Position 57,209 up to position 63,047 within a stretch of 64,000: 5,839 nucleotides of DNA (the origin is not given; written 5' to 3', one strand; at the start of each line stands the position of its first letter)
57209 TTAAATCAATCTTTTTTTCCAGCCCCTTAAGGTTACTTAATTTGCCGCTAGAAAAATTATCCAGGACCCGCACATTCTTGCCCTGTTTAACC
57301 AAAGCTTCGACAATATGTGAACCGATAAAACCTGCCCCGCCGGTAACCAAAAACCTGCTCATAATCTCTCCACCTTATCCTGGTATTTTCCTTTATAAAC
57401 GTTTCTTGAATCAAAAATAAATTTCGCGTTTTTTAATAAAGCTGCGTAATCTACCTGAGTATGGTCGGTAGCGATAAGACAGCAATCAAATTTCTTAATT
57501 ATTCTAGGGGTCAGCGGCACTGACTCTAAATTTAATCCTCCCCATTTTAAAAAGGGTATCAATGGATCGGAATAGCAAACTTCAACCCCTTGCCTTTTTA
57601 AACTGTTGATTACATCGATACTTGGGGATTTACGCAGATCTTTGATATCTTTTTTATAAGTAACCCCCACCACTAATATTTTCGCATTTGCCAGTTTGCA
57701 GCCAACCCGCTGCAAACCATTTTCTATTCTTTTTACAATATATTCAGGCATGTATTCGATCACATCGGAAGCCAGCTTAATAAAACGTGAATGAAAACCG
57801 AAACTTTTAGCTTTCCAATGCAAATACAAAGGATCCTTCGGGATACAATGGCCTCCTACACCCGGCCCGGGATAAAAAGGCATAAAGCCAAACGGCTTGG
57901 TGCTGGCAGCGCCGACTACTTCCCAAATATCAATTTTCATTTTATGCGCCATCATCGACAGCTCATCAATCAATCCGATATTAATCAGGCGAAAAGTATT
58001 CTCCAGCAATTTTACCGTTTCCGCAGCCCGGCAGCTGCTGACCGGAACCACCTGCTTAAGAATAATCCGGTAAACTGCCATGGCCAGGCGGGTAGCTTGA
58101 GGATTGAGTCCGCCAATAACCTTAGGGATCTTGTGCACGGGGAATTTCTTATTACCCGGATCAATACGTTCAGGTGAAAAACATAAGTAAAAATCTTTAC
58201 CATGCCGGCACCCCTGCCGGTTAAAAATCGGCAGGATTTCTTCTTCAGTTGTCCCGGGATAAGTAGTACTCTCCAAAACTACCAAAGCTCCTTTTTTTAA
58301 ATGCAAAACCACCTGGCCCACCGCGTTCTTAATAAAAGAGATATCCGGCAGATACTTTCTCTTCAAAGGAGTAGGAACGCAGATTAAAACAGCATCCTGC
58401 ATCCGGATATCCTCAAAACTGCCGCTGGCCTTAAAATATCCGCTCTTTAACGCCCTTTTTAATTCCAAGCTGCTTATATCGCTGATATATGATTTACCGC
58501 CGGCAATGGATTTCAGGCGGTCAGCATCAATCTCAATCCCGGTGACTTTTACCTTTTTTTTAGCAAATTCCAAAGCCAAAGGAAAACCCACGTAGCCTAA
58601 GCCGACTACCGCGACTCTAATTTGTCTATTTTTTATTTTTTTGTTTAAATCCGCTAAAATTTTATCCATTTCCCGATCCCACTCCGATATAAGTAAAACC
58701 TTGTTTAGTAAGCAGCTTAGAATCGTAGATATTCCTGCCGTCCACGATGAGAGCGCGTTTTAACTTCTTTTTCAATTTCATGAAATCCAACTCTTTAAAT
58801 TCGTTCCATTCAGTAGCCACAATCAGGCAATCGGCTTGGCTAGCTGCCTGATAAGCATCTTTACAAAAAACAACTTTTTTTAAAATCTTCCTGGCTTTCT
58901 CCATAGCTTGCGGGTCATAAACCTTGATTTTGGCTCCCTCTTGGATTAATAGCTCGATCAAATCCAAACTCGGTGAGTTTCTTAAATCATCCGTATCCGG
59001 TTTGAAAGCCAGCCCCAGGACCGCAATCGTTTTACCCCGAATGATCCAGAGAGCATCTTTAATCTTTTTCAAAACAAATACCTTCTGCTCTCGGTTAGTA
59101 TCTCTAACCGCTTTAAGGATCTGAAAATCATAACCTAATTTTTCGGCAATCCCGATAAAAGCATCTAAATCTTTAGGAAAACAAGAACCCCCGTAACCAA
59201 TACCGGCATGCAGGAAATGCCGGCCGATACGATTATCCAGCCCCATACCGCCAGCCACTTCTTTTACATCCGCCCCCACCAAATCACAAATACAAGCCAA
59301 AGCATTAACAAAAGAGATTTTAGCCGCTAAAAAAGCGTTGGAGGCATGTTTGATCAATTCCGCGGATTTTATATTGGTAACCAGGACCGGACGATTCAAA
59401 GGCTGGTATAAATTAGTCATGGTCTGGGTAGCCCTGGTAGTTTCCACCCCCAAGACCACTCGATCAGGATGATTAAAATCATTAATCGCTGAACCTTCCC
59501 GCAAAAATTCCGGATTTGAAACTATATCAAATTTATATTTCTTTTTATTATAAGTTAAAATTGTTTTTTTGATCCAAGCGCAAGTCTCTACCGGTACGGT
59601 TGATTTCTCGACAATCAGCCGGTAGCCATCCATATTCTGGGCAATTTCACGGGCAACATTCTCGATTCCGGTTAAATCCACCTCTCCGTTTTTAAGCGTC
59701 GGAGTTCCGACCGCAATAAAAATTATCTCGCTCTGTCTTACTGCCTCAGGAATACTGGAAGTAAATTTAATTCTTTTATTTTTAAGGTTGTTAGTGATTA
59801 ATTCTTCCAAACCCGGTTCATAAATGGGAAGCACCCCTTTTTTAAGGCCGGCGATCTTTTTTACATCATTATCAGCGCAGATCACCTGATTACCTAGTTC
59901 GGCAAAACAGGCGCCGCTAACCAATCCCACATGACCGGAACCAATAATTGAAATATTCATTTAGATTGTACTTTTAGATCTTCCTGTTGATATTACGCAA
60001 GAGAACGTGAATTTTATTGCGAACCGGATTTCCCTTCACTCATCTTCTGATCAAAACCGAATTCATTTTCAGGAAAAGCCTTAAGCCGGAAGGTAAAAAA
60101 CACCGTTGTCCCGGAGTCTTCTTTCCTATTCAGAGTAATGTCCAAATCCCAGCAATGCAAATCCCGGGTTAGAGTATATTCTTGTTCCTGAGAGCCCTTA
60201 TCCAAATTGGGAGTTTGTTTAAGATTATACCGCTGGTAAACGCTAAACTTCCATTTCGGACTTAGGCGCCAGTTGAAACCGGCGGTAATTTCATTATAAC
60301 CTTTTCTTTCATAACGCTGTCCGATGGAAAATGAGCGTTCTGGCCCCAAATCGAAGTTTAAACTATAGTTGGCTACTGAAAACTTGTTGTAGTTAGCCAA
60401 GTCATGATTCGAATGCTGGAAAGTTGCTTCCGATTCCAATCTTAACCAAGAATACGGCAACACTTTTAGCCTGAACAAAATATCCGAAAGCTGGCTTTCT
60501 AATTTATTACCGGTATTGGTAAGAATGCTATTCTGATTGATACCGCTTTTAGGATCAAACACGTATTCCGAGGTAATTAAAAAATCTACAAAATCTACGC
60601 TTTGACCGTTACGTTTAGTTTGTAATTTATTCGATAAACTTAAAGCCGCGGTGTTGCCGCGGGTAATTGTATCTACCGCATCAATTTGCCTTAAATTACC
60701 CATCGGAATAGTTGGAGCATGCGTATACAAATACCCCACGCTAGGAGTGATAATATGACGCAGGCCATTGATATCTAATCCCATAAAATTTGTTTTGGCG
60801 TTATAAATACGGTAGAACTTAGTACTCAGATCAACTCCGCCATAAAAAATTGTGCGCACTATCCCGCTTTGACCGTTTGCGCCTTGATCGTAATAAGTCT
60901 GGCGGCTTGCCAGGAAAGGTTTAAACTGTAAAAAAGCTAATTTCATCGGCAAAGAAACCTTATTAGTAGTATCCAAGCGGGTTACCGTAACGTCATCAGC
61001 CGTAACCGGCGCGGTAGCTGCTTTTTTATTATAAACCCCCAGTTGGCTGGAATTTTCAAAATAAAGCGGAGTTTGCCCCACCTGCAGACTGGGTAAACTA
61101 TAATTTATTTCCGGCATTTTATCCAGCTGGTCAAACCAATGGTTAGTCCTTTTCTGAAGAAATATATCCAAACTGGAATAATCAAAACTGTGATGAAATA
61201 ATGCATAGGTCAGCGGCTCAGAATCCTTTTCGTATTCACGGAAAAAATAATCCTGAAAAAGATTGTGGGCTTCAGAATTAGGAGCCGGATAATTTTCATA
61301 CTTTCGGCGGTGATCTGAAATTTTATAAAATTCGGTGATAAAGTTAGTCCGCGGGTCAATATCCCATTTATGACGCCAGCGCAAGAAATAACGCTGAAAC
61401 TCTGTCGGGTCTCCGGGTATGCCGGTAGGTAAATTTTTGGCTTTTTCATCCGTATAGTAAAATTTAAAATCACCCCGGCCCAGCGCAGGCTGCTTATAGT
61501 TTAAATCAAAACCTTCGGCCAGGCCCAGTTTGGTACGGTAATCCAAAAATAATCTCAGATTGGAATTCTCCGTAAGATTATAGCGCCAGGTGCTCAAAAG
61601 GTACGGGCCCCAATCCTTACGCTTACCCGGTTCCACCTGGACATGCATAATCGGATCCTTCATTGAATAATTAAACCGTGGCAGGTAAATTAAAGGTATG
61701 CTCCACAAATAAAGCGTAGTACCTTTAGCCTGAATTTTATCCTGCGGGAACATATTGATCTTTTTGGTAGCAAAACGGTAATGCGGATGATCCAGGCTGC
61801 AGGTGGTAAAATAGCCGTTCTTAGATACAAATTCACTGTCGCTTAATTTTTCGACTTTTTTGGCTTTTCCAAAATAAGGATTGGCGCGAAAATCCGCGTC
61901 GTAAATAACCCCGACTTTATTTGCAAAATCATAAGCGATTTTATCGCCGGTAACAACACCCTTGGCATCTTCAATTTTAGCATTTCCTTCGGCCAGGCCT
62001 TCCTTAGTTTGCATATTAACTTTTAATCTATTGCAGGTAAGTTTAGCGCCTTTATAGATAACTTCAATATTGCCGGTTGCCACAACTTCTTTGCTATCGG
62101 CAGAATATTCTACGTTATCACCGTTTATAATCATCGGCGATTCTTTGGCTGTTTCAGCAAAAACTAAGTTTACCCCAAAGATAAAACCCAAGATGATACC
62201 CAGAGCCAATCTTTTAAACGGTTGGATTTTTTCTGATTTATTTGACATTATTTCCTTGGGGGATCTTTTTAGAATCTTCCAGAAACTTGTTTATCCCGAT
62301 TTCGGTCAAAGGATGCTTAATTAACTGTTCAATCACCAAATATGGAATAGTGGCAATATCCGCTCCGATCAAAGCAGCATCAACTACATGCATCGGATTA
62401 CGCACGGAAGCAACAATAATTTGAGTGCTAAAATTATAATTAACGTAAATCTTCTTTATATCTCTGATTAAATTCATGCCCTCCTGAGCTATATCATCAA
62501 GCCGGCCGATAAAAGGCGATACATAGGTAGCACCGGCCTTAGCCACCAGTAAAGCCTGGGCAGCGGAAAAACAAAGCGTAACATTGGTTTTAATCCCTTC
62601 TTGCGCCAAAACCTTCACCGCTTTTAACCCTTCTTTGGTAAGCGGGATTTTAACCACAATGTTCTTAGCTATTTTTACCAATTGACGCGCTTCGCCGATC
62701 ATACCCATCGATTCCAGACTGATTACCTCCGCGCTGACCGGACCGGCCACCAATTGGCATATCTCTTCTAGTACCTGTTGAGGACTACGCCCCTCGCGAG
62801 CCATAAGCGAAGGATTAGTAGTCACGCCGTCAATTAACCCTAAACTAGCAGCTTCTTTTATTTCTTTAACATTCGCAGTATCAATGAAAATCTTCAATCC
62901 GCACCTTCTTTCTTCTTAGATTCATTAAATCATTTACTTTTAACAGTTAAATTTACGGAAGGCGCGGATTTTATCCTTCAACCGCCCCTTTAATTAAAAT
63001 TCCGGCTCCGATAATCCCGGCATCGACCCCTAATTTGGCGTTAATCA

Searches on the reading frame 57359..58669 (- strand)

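Call 48: search_protein_families(library=pfam, proteins=[window:57359-58669:-])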
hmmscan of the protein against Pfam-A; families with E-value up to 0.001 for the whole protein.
window:57359-58669:- (436 aa): 4 families
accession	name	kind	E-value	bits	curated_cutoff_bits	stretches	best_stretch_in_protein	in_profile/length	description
PF03721.20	UDPG_MGDP_dh_N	-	3.5e-38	131.5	27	1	18-194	2-181/187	UDP-glucose/GDP-mannose dehydrogenase family, NAD binding domain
PF00984.24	UDPG_MGDP_dh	-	6.6e-28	97.1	25.4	1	214-303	1-91/94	UDP-glucose/GDP-mannose dehydrogenase family, central domain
PF03720.21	UDPG_MGDP_dh_C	-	4.7e-20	72.3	30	1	332-426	1-102/103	UDP-glucose/GDP-mannose dehydrogenase family, UDP binding domain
PF03446.21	NAD_binding_2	-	9.7e-05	22.9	21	1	18-143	1-102/161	NAD binding domain of 6-phosphogluconate dehydrogenase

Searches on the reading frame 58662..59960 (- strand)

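Call 48: search_protein_families(library=pfam, proteins=[window:58662-59960:-])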
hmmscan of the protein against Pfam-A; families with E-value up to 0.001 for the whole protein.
window:58662-59960:- (432 aa): 5 families
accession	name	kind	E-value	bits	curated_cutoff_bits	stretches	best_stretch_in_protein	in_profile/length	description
PF03721.20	UDPG_MGDP_dh_N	-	5.9e-65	218.8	27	1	1-183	1-186/187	UDP-glucose/GDP-mannose dehydrogenase family, NAD binding domain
PF03720.21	UDPG_MGDP_dh_C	-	9.2e-41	138.8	30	1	313-413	1-102/103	UDP-glucose/GDP-mannose dehydrogenase family, UDP binding domain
PF00984.24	UDPG_MGDP_dh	-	5.5e-35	119.8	25.4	1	198-290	1-93/94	UDP-glucose/GDP-mannose dehydrogenase family, central domain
PF03807.23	F420_oxidored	-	7e-10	39.8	21.6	0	334-407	14-90/94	NADP oxidoreductase coenzyme F420-dependent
PF16924.11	DpaA_N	-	0.00032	21.3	29.2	0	333-381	13-57/116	Dipicolinate synthase subunit A N-terminal domain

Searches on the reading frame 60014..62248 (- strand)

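Call 48: search_protein_families(library=pfam, proteins=[window:60014-62248:-])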
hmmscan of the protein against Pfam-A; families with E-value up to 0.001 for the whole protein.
window:60014-62248:- (744 aa): 1 family
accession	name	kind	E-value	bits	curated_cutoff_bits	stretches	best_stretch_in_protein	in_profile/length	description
PF04453.20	LptD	-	2e-13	50.8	22.4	1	285-666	2-384/384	LPS transport system D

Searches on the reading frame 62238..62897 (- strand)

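Call 48: search_protein_families(library=pfam, proteins=[window:62238-62897:-])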
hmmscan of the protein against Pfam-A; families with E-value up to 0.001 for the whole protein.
window:62238-62897:- (219 aa): 1 family
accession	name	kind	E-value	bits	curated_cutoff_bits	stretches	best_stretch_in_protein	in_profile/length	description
PF00923.25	TAL_FSA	-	3.1e-63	214.3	27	1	3-199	1-239/285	Transaldolase/Fructose-6-phosphate aldolase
